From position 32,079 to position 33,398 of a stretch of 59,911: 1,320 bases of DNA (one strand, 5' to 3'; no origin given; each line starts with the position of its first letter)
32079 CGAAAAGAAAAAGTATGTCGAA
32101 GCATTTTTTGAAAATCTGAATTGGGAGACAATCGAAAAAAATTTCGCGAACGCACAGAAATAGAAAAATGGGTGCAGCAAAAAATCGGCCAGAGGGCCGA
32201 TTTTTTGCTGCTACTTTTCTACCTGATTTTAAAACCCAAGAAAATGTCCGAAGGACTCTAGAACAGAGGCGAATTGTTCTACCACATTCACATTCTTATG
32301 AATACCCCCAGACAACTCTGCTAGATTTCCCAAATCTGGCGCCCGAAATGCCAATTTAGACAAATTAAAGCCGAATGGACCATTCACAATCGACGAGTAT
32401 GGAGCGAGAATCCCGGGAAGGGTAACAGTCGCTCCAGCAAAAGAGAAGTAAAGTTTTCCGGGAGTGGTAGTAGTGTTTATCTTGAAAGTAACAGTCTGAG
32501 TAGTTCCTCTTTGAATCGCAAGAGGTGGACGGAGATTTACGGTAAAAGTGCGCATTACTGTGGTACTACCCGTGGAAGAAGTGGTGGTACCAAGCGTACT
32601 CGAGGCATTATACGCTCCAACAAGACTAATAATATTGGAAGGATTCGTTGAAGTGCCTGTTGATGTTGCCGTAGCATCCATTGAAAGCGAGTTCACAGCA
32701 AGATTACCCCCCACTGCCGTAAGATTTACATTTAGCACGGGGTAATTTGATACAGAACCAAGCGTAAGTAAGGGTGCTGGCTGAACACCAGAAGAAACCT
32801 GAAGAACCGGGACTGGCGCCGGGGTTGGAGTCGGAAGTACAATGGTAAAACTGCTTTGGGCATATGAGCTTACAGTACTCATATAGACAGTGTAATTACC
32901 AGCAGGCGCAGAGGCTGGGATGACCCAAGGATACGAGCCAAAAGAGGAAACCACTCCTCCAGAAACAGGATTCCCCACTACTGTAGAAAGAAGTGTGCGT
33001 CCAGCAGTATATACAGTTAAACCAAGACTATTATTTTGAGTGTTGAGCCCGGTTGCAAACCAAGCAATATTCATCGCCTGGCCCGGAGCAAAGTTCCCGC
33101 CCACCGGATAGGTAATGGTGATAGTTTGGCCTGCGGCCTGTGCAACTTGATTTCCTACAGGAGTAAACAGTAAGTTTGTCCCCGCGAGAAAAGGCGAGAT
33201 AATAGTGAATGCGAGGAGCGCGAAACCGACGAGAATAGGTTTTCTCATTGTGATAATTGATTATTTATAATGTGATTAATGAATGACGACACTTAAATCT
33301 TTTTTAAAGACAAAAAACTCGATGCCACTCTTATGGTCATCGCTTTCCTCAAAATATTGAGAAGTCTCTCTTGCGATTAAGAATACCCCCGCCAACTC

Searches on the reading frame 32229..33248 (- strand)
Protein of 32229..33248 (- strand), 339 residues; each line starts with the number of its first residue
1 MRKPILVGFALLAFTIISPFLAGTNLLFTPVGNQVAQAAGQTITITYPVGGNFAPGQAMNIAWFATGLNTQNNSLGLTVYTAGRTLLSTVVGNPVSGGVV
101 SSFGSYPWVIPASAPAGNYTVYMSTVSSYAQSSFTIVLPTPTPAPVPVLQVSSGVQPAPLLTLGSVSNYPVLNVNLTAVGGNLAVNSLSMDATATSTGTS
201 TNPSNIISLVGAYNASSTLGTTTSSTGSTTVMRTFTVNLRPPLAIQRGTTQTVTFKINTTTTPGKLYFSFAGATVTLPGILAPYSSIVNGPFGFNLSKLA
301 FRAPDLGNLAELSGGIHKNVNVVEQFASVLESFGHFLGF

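Call 4: search_protein_families(library=ncbifam, proteins=[window:32229-33248:-], max_evalue=1)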
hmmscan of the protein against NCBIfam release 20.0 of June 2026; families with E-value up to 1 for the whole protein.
window:32229-33248:- (339 aa): 0 families

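Call 5: search_protein_families(library=pfam, proteins=[window:32229-33248:-], max_evalue=0.1)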
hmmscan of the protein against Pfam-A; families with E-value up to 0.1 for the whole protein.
window:32229-33248:- (339 aa): 0 families

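Call 26: find_encoding_contigs(protein=window:32229-33248:-, flank=10000, max_places=10)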
Protein window:32229-33248:- (339 aa): 1 contig read that carries it; 1 place shown.
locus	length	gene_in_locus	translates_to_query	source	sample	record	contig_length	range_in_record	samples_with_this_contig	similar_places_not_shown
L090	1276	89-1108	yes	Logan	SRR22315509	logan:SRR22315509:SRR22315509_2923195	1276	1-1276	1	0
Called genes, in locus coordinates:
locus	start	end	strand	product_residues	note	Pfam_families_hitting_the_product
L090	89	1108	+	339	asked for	-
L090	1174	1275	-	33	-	?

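Call 28: find_homologous_proteins(query=window:32229-33248:-, max_evalue=10)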
Query window:32229-33248:- (339 aa): 1 proteins with E <= 10 among 8000 candidates.
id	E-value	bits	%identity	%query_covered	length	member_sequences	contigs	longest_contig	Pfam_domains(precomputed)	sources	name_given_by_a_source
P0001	7.1e-125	435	100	63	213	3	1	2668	-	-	-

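Call 44: search_protein_representatives(protein=window:32229-33248:-)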
Query: 339 residues. Proteins with E-value up to 0.001 (for the whole library): 68; up to 1e-10: 16; up to 1e-30: 2. The best 68 are listed.
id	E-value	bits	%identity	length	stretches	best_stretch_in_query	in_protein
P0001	2.3e-125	434.6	100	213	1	127-339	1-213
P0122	3.3e-44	168.0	31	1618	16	32-121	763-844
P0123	4.8e-18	82.0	36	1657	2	40-260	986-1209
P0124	1.3e-17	80.6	44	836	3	27-143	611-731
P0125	4.0e-16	75.7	42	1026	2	37-140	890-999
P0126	1.9e-15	73.5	41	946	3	28-229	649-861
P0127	1.4e-14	70.6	54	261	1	59-150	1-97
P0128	5.5e-14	68.7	36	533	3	39-139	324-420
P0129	2.7e-13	66.4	32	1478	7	42-125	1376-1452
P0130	4.2e-12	62.5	34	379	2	38-129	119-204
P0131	5.7e-12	62.1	39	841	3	41-160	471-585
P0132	6.4e-12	61.9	38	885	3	32-139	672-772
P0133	8.1e-12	61.6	38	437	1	38-239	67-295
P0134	1.1e-11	61.2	43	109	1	52-137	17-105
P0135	4.9e-11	59.0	46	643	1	22-148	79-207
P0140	1.6e-09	54.1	35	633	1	36-225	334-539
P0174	2.3e-05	40.3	31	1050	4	41-141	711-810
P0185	4.5e-04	36.1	32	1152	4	45-133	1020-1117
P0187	9.7e-04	35.0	29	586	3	42-118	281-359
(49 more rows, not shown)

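Call 45: predict_structure(protein=window:32232-33248:-)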
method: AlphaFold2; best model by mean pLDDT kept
length: 339 residues; sequences in the alignment: 1
mean_pLDDT: 42.1   pTM: 0.28
mean pLDDT of the five models: 42.1, 34.9, 32.7, 31.0, 30.9
residues with pLDDT >= 90: 0; 70-90: 5; 50-70: 85; < 50: 249
segments of 3 or more residues with pLDDT < 50: 21-117, 122-169, 177-181, 196-213, 248-250, 258-303, 305-325, 336-339
pLDDT, mean of each block of 10 residues (from residue 1): 63 62 37 33 35 33 34 35 31 30 35 45 39 44 34 32 41 50 54 48 41 49 53 55 55 50 43 35 26 28 38 43 51 52
secondary structure, 60 per line:
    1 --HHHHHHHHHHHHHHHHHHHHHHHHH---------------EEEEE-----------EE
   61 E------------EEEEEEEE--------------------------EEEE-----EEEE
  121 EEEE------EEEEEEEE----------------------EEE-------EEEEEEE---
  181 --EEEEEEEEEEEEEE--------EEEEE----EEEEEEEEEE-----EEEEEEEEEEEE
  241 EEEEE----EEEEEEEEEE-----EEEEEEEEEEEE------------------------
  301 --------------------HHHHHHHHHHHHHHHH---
elements in order: H3-27 E43-47 E59-61 E74-81 E108-111 E117-124 E131-138 E161-163 E171-177 E183-196 E205-209 E214-223 E229-245 E250-259 E265-276 H321-336

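Call 48: list_cluster_members(proteins=[P0127, P0126, P0133, P0185, P0187, P0123, P0125, P0174, P0140, P0131])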
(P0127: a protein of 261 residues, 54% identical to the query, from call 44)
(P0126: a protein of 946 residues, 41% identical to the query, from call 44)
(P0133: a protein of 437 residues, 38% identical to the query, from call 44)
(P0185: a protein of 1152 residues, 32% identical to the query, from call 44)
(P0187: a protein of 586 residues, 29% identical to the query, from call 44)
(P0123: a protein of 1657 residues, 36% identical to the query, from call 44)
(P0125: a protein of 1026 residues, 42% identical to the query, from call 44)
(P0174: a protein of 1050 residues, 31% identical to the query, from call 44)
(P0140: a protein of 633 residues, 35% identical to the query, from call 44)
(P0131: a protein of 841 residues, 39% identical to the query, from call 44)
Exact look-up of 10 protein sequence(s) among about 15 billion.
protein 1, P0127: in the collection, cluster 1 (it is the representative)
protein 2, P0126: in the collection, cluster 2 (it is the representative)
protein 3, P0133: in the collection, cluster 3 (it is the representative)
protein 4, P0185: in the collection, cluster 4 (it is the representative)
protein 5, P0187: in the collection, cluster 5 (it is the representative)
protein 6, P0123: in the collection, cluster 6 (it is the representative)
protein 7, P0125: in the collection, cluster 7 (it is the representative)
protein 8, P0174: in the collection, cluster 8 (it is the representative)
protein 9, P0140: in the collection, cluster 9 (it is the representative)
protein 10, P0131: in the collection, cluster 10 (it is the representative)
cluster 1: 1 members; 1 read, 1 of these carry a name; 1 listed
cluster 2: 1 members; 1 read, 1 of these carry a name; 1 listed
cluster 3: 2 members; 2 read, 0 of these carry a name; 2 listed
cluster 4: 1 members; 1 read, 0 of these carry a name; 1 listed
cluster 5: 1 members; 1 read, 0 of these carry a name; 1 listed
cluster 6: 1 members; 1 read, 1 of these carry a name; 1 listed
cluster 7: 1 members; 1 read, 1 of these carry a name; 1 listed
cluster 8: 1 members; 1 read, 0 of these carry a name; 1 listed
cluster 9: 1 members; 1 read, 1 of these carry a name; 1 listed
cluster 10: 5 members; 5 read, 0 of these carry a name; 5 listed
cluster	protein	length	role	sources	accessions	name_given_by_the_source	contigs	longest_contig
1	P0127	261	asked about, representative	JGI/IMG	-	hypothetical protein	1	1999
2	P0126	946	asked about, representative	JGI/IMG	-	mannose-6-phosphate isomerase-like protein (cupin superfamily)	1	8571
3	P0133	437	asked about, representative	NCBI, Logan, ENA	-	-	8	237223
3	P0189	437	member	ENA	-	-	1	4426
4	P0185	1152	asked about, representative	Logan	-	-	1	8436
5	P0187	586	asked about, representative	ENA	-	-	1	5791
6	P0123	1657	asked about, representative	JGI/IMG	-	hypothetical protein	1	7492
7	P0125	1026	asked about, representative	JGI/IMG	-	hypothetical protein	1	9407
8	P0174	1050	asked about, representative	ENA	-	-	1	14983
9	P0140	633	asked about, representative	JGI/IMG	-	hypothetical protein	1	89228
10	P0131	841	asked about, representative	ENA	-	-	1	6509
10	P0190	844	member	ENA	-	-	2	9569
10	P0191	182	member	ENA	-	-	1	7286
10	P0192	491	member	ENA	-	-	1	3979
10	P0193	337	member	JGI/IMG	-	-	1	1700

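Call 49: find_encoding_contigs(protein=P0133, flank=10000, max_places=3)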
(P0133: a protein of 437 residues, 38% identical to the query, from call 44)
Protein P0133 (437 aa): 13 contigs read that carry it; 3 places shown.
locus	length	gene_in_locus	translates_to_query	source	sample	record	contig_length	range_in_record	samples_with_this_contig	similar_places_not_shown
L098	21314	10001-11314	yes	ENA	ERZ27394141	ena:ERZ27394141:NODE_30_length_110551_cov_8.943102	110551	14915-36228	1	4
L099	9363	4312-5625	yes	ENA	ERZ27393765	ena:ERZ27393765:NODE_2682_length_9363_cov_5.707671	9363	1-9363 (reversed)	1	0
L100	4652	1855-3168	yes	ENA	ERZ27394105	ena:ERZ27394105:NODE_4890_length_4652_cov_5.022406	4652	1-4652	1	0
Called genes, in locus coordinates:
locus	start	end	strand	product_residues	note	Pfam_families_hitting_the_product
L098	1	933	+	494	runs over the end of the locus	PF13567:DUF4131, PF03772:Competence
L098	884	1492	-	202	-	PF02777:Sod_Fe_C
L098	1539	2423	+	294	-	PF00753:Lactamase_B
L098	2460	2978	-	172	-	PF00293:NUDIX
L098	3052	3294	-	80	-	PF00830:Ribosomal_L28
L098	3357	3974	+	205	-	PF02163:Peptidase_M50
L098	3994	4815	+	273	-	PF07963:N_methyl (weak), PF13385:Laminin_G_3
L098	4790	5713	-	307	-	PF08468:MTS_N, PF06325:PrmA (weak), PF05175:MTS, PF08242:Methyltransf_12 (weak), PF13649:Methyltransf_25 (weak), PF13847:Methyltransf_31 (weak)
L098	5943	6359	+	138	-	PF00164:Ribosom_S12_S23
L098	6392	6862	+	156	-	PF00177:Ribosomal_S7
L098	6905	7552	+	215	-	PF07963:N_methyl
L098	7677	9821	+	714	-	PF00009:GTP_EFTU, PF03144:GTP_EFTU_D2, PF22042:EF-G_D2, PF14492:EFG_III, PF16658:RF3_C (weak), PF03764:EFG_IV, PF00679:EFG_C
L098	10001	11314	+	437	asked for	PF10342:Kre9_KNH (weak)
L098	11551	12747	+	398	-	PF00009:GTP_EFTU, PF03144:GTP_EFTU_D2, PF03143:GTP_EFTU_D3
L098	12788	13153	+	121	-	PF00338:Ribosomal_S10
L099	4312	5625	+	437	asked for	PF10342:Kre9_KNH (weak)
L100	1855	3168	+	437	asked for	PF10342:Kre9_KNH (weak)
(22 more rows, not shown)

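Call 50: find_encoding_contigs(protein=P0127, flank=10000, max_places=3)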
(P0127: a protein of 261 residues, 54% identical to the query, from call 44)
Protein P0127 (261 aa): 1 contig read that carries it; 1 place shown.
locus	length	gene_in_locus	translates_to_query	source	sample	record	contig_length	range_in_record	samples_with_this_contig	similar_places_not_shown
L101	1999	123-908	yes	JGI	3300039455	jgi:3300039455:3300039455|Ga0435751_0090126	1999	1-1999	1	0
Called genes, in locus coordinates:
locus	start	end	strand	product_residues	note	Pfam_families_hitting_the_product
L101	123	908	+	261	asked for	-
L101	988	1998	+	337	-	?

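Call 53: find_encoding_contigs(protein=P0125, flank=10000, max_places=3)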
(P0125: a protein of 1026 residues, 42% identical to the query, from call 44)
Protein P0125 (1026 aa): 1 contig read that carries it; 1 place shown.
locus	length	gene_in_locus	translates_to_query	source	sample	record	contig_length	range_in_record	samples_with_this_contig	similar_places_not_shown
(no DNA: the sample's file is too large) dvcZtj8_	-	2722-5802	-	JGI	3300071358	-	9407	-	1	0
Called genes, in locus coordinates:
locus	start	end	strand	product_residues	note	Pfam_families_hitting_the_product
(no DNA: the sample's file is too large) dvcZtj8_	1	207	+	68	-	?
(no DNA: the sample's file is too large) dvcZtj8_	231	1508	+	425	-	PF18911:PKD_4 (faint), PF00801:PKD (faint)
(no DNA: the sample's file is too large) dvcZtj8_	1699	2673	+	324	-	-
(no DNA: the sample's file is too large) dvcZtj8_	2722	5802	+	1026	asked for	PF01471:PG_binding_1 (weak), PF10342:Kre9_KNH (faint)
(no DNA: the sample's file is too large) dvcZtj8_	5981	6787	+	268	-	PF01471:PG_binding_1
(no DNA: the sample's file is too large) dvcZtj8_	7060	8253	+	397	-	PF00009:GTP_EFTU, PF03144:GTP_EFTU_D2, PF03143:GTP_EFTU_D3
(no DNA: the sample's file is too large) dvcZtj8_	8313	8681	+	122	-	PF00338:Ribosomal_S10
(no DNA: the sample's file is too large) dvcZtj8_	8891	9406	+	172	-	?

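Call 54: find_encoding_contigs(protein=P0140, flank=10000, max_places=2)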
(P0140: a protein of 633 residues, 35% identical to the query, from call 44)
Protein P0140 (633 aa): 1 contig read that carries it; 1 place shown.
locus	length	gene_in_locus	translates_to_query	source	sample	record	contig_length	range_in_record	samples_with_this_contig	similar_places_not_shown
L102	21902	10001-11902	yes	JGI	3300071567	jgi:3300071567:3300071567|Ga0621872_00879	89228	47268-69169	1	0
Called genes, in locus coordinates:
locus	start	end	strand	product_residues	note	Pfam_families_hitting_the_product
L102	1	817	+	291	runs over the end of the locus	PF00753:Lactamase_B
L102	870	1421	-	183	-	PF00293:NUDIX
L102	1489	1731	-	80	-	PF00830:Ribosomal_L28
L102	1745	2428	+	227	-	PF02163:Peptidase_M50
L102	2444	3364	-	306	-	PF08468:MTS_N, PF05175:MTS, PF06325:PrmA (weak), PF13649:Methyltransf_25 (weak)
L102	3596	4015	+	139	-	PF00164:Ribosom_S12_S23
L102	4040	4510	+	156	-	PF00177:Ribosomal_S7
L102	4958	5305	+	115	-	-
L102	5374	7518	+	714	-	PF00009:GTP_EFTU, PF03144:GTP_EFTU_D2, PF22042:EF-G_D2, PF14492:EFG_III, PF16658:RF3_C (weak), PF03764:EFG_IV, PF00679:EFG_C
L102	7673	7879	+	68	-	-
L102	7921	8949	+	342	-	-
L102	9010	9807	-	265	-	-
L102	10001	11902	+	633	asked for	-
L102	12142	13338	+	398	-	PF00009:GTP_EFTU, PF03144:GTP_EFTU_D2, PF03143:GTP_EFTU_D3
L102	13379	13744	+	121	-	PF00338:Ribosomal_S10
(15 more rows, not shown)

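Call 59: search_protein_families(library=pfam, proteins=[P0133, P0140, P0125, P0126, P0127], max_evalue=0.01)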
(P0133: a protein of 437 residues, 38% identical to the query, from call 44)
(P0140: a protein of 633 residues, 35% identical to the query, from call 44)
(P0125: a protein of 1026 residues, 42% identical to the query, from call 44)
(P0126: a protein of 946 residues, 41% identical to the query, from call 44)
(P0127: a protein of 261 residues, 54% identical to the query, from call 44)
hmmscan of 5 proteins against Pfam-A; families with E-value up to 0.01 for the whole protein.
P0133 (437 aa): 1 family
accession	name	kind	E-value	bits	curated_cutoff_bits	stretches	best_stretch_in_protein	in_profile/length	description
PF10342.15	Kre9_KNH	-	7.7e-07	30.2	24.6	1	77-172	2-94/94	Kre9/KNH-like N-terminal Ig-like domain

P0140 (633 aa): 1 family
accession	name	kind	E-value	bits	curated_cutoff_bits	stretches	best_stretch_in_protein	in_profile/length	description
PF10342.15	Kre9_KNH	-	0.00028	22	24.6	1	345-441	1-94/94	Kre9/KNH-like N-terminal Ig-like domain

P0125 (1026 aa): 4 families
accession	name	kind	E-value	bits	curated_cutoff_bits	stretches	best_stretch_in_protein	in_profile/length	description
PF10342.15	Kre9_KNH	-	3.9e-07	31.2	24.6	1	590-666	1-79/94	Kre9/KNH-like N-terminal Ig-like domain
PF01471.23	PG_binding_1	-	1.9e-06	28.4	23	1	136-184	2-55/57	Putative peptidoglycan binding domain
PF14610.12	Psg1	-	0.00062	20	30.1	0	589-674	28-118/186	Ykl077w/Psg1 (Pma1 Stabilization in Golgi)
PF20350.3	DUF6645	-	0.0057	17.2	27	0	375-443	12-75/119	Family of unknown function (DUF6645)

P0126 (946 aa): 3 families
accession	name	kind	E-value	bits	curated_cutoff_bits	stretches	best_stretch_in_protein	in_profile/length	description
PF10342.15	Kre9_KNH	-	2.5e-12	47.8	24.6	4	668-760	5-94/94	Kre9/KNH-like N-terminal Ig-like domain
PF01471.23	PG_binding_1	-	1.2e-07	32.2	23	1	1-53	8-54/57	Putative peptidoglycan binding domain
PF17957.7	Big_7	-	0.0042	18.1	24.1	0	255-318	2-44/70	Bacterial Ig domain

P0127 (261 aa): 1 family
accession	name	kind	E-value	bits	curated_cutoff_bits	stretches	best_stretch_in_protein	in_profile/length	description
PF10342.15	Kre9_KNH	-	0.0013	19.9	24.6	1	41-84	46-94/94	Kre9/KNH-like N-terminal Ig-like domain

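Call 66: find_encoding_contigs(protein=P0126, flank=10000, max_places=2)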
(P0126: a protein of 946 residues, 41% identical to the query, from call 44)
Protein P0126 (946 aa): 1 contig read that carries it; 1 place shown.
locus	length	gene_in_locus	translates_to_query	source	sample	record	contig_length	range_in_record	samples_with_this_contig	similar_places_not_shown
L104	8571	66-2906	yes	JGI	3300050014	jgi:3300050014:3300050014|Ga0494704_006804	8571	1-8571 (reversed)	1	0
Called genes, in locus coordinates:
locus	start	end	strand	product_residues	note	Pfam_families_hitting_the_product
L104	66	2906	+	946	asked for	PF01471:PG_binding_1 (weak), PF10342:Kre9_KNH (faint)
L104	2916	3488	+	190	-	-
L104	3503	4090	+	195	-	PF03703:bPH_2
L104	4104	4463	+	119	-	-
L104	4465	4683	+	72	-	PF09413:DUF2007 (weak)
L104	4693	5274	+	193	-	-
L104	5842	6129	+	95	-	PF01909:NTP_transf_2, PF18765:Polbeta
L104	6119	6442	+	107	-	PF01934:HepT-like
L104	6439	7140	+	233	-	PF07929:PRiA4_ORF3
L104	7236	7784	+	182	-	-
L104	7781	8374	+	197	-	-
